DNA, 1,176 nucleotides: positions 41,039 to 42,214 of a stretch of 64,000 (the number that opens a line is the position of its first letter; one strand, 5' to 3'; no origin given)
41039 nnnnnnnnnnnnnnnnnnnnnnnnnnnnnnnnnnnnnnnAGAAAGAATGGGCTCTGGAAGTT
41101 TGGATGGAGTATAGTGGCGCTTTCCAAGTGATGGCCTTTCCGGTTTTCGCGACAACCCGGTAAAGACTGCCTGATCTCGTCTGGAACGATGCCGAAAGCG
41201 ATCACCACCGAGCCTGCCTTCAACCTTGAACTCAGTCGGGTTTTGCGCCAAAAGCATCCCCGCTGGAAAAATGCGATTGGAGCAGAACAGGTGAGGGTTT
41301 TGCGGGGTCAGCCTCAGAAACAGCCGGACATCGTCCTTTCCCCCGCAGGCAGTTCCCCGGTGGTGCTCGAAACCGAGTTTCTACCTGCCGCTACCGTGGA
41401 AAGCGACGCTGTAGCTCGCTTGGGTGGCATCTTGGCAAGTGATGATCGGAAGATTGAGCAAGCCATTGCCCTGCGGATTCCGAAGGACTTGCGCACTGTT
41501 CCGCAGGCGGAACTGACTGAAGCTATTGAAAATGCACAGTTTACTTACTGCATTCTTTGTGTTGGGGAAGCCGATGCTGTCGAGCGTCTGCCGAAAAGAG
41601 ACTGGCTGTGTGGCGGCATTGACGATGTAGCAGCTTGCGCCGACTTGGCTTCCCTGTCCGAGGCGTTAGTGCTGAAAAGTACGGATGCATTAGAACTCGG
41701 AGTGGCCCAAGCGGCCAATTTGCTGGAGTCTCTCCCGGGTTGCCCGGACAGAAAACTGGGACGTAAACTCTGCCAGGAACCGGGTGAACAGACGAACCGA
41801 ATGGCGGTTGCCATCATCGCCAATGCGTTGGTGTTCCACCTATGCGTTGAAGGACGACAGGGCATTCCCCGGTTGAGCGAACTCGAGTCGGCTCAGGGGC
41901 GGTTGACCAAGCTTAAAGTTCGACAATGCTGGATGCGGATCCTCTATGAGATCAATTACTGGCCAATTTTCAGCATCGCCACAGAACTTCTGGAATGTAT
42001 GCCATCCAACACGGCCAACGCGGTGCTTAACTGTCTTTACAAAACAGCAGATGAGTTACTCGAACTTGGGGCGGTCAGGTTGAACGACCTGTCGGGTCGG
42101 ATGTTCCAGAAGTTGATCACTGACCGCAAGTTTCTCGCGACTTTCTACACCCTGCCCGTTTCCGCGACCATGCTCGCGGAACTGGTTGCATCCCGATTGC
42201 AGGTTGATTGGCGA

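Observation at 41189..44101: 970-aa single-polypeptide N6-adenine methyltransferase fusion occupying the yceD position upstream of rpmF: Type IIG/IIL-like restriction-modification enzyme or novel defence enzyme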

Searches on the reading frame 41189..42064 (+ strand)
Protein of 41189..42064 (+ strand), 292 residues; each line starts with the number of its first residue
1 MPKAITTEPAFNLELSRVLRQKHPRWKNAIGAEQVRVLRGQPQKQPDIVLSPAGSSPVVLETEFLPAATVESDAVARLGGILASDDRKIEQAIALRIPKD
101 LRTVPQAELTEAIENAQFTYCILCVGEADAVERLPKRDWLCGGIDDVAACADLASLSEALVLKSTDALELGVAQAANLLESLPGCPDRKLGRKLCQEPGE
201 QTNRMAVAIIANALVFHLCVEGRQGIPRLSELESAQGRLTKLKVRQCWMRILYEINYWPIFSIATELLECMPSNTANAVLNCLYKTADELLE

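Call 28: predict_structure(alignment_id=A2)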
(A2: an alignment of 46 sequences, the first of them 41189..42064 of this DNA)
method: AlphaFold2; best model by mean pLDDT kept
length: 292 residues; sequences in the alignment: 46
mean_pLDDT: 91.7   pTM: 0.69
mean pLDDT of the five models: 91.7, 91.1, 90.5, 89.9, 89.4
residues with pLDDT >= 90: 220; 70-90: 67; 50-70: 4; < 50: 1
segments of 3 or more residues with pLDDT < 50: none
pLDDT, mean of each block of 10 residues (from residue 1): 81 97 91 89 92 92 97 96 92 97 94 98 88 94 97 82 87 94 78 93 95 93 91 95 96 82 95 95 93 81
secondary structure, 60 per line:
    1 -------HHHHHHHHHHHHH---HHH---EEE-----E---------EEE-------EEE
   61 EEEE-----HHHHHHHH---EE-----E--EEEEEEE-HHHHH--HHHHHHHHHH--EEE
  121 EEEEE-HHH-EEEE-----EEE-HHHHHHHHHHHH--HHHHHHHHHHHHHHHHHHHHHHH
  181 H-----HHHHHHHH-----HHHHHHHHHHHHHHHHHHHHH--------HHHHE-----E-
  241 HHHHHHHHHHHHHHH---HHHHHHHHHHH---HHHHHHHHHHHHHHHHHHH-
elements in order: H8-20 E30-32 E48-50 E58-64 H70-77 E91-97 H99-103 H106-115 E118-125 E131-134 E140-142 H144-155 H158-181 H187-194 H200-220 H229-232 H241-255 H259-269 H273-291

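Call 81: fold_search(model_id=the predicted structure, library=pdb)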
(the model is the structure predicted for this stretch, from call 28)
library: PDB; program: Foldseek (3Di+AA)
matches with E <= 10: 219; with E <= 0.001: 0
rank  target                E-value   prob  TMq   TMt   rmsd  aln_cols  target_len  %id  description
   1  4qyz_A                2.0e-01  0.12  0.14  0.10  15.4       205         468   13  Crystal structure of a CRISPR RNA-guided surveillance complex, Cascade, bound to a ssDNA target (released 2014-09-03)
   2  5cd4_I                2.1e-01  0.09  0.15  0.11  16.8       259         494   10  The Type IE CRISPR Cascade complex from E. coli, with two assemblies in the asymmetric unit arranged back-to-back (released 2015-08-26)
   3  4u7u_A                2.7e-01  0.09  0.14  0.10  14.9       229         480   13  Crystal structure of RNA-guided immune Cascade complex from E.coli (released 2014-08-27)
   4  5cd4_U                2.9e-01  0.14  0.15  0.10  14.3       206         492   10  The Type IE CRISPR Cascade complex from E. coli, with two assemblies in the asymmetric unit arranged back-to-back (released 2015-08-26)
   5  7lw8_A                3.6e-01  0.13  0.16  0.18  17.8       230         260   10  Human Exonuclease 5 crystal structure in complex with a ssDNA (released 2021-07-14)
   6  7lwa_A                3.6e-01  0.11  0.15  0.16  18.3       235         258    9  Human Exonuclease 5 crystal structure (T88E) in complex with ssDNA and Mg (released 2021-07-14)
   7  4h3t                  3.6e-01  0.10  0.18  0.12  13.6       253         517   11  Crystal structure of CRISPR-associated protein Cse1 from Acidimicrobium ferrooxidans (released 2012-09-26)
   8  6lja_A                3.6e-01  0.07  0.13  0.06  18.0       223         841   10  Crystal Structure of exoHep from Bacteroides intestinalis DSM 17393 complexed with disaccharide product (released 2020-12-23)
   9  6yuf_A                5.2e-01  0.05  0.12  0.10  19.0       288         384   12  Cohesin complex with loader gripping DNA (released 2020-08-19)
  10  4u7u_M                6.1e-01  0.08  0.14  0.10  14.5       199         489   14  Crystal structure of RNA-guided immune Cascade complex from E.coli (released 2014-08-27)
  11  5dac_B                6.1e-01  0.03  0.11  0.08  20.9       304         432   10  ATP-gamma-S bound Rad50 from Chaetomium thermophilum in complex with DNA (released 2016-03-02)
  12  6ljl_A                7.2e-01  0.06  0.14  0.07  17.5       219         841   12  Crystal Structure of exoHep-Y390A/H555A complexed with a tetrasaccharide substrate (released 2020-12-23)
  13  7lw9_A                7.5e-01  0.08  0.15  0.16  18.6       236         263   10  Human Exonuclease 5 crystal structure in complex with ssDNA, Sm, and Na (released 2021-07-14)
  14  9ayz_D                8.9e-01  0.12  0.16  0.27  14.4       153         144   12  T-state HbG Makassar hemoglobin (released 2024-12-11)
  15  7lw7                  8.9e-01  0.08  0.15  0.16  18.0       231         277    9  Human Exonuclease 5 crystal structure (released 2021-07-14)
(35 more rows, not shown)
